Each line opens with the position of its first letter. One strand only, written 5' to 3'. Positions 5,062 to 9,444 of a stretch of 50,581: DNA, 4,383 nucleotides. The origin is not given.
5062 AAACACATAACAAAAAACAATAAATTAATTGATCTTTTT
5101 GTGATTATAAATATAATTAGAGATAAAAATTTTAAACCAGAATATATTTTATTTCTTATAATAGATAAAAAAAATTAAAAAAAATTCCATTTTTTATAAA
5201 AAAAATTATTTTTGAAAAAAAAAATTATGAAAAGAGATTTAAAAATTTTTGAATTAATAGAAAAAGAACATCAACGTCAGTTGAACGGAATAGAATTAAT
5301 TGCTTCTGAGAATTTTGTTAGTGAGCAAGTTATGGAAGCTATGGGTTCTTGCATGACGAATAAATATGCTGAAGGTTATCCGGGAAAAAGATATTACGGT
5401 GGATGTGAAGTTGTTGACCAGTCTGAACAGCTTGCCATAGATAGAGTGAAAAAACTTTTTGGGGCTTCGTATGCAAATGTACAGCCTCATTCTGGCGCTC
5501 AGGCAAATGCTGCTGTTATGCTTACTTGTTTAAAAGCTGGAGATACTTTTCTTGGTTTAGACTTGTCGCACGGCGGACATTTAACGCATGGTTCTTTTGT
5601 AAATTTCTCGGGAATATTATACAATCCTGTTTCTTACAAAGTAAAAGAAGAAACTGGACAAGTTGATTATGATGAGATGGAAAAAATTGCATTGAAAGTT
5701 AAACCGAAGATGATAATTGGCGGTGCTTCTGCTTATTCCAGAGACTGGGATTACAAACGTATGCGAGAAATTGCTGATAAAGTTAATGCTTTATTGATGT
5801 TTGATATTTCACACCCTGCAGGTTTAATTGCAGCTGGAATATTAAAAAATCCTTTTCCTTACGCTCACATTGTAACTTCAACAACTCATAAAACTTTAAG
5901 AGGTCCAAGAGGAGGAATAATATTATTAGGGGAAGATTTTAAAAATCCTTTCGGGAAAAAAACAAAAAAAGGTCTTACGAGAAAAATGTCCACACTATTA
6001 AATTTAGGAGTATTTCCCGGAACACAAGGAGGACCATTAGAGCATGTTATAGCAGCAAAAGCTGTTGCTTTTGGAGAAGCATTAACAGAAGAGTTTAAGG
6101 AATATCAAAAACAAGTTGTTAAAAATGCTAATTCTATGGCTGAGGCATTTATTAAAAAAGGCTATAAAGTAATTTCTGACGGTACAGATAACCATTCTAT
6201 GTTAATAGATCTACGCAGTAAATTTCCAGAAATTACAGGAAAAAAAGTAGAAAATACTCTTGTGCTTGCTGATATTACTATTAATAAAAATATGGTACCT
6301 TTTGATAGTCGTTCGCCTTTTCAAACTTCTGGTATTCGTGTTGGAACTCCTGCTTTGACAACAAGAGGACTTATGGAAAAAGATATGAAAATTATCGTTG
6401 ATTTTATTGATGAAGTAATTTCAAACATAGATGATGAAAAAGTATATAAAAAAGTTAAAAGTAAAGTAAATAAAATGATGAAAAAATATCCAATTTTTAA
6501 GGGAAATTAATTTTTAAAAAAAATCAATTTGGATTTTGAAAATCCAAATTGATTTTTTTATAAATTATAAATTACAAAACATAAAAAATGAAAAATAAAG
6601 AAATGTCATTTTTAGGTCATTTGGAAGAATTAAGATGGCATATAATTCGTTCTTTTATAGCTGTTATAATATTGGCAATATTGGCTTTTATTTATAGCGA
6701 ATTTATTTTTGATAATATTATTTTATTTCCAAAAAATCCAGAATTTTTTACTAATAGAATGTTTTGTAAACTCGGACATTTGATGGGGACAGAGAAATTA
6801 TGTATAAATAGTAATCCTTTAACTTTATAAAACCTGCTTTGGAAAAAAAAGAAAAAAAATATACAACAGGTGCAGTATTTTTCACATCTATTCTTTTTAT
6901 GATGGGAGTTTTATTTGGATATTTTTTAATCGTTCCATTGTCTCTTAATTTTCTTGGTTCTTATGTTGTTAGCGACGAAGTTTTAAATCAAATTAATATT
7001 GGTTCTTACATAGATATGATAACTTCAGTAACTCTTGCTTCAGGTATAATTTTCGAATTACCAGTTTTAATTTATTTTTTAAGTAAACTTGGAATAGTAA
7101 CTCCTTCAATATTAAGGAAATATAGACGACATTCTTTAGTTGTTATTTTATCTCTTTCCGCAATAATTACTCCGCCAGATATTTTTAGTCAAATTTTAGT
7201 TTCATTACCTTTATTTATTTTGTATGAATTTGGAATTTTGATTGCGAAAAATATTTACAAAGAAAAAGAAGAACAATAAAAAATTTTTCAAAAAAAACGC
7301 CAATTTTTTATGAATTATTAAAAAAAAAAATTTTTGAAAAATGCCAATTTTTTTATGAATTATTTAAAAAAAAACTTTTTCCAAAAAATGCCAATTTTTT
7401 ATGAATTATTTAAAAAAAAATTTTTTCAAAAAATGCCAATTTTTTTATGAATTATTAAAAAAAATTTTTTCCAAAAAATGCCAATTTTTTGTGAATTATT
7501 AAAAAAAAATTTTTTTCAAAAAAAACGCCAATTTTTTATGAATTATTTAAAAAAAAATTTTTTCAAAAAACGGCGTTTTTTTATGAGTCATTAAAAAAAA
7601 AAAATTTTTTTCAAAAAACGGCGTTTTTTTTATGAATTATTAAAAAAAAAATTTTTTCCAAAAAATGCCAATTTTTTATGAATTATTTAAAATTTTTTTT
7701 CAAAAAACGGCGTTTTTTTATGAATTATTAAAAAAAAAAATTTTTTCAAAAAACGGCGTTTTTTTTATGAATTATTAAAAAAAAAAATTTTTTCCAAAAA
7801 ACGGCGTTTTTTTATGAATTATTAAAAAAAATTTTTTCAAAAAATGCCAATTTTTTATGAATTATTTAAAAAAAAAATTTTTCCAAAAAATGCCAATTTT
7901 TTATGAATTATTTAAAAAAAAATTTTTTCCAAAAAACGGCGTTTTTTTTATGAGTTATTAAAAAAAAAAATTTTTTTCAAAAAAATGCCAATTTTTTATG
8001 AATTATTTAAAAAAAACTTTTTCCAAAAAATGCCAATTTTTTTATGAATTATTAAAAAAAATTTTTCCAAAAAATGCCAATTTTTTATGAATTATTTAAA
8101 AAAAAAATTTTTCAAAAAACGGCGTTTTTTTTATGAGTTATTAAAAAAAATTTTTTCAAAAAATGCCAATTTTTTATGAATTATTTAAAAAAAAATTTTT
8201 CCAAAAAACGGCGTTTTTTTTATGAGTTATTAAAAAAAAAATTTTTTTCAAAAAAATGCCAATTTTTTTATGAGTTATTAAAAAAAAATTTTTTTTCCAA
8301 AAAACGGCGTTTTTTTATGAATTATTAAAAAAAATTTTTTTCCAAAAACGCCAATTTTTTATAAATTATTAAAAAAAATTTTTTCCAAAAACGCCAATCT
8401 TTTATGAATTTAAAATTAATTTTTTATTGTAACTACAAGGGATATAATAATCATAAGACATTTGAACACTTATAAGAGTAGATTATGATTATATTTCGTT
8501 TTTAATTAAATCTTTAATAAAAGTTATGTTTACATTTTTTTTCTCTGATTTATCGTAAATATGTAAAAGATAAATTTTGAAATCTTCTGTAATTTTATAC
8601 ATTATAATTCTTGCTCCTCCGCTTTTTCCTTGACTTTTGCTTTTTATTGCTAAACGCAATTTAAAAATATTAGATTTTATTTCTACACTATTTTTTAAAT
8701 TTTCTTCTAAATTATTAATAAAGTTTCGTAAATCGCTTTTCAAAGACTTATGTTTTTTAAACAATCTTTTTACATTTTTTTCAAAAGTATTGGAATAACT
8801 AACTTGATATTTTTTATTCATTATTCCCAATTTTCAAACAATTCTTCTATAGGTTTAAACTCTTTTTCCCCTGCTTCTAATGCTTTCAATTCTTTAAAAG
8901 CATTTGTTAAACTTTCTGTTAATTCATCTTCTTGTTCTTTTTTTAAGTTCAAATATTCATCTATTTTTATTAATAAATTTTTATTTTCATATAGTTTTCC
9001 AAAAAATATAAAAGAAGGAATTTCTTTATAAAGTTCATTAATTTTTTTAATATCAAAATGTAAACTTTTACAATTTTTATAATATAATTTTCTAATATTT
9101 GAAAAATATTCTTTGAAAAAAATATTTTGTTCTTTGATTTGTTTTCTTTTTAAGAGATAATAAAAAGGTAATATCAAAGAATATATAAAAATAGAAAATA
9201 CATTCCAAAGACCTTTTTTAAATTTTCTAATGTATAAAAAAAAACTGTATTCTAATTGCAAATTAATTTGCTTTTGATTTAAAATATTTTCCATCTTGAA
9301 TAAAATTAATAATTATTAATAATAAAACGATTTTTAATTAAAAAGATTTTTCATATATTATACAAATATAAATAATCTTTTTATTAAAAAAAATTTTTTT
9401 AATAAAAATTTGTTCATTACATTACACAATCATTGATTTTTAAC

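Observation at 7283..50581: One short repeat family fills almost every intergenic gap, with the G/C core homogenised per array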

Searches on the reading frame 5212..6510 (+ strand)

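Call 32: search_protein_families(library=pfam, proteins=[window:5212-6510:+], max_evalue=0.00001)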
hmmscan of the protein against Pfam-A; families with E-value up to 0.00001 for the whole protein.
window:5212-6510:+ (432 aa): 1 family
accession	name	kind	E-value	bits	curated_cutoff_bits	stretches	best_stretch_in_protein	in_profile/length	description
PF00464.25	SHMT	-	1.5e-167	557.7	27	1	7-399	3-399/399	Serine hydroxymethyltransferase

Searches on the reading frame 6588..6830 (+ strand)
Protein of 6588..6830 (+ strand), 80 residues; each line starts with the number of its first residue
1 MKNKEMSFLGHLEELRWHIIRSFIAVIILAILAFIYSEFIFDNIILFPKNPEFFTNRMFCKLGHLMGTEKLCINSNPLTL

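Call 32: search_protein_families(library=pfam, proteins=[window:6588-6830:+], max_evalue=0.00001)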
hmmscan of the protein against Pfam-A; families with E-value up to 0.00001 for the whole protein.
window:6588-6830:+ (80 aa): 1 family
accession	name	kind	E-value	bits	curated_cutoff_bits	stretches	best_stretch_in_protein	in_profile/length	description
PF00902.23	TatC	-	9.2e-08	32.6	25.1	1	11-50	2-40/208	Sec-independent protein translocase protein (TatC)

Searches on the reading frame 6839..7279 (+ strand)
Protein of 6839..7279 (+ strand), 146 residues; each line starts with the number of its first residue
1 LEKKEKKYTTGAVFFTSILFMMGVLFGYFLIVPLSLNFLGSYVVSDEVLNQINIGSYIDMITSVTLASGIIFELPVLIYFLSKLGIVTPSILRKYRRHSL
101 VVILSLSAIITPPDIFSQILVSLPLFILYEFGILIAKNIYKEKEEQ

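Call 32: search_protein_families(library=pfam, proteins=[window:6839-7279:+], max_evalue=0.00001)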
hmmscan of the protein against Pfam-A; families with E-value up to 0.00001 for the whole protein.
window:6839-7279:+ (146 aa): 1 family
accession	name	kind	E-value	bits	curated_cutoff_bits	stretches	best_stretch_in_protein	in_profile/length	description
PF00902.23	TatC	-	4.1e-40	138.3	25.1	1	2-124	88-208/208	Sec-independent protein translocase protein (TatC)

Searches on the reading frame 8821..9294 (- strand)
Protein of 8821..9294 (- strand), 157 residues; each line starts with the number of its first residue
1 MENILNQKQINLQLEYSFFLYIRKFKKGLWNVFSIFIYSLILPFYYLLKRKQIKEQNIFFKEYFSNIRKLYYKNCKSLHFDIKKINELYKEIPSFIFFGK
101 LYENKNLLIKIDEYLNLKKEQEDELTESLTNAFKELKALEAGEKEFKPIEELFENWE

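Call 34: search_protein_families(library=pfam, proteins=[window:8821-9294:-], max_evalue=0.00001)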
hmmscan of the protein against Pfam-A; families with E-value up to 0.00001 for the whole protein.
window:8821-9294:- (157 aa): 0 families
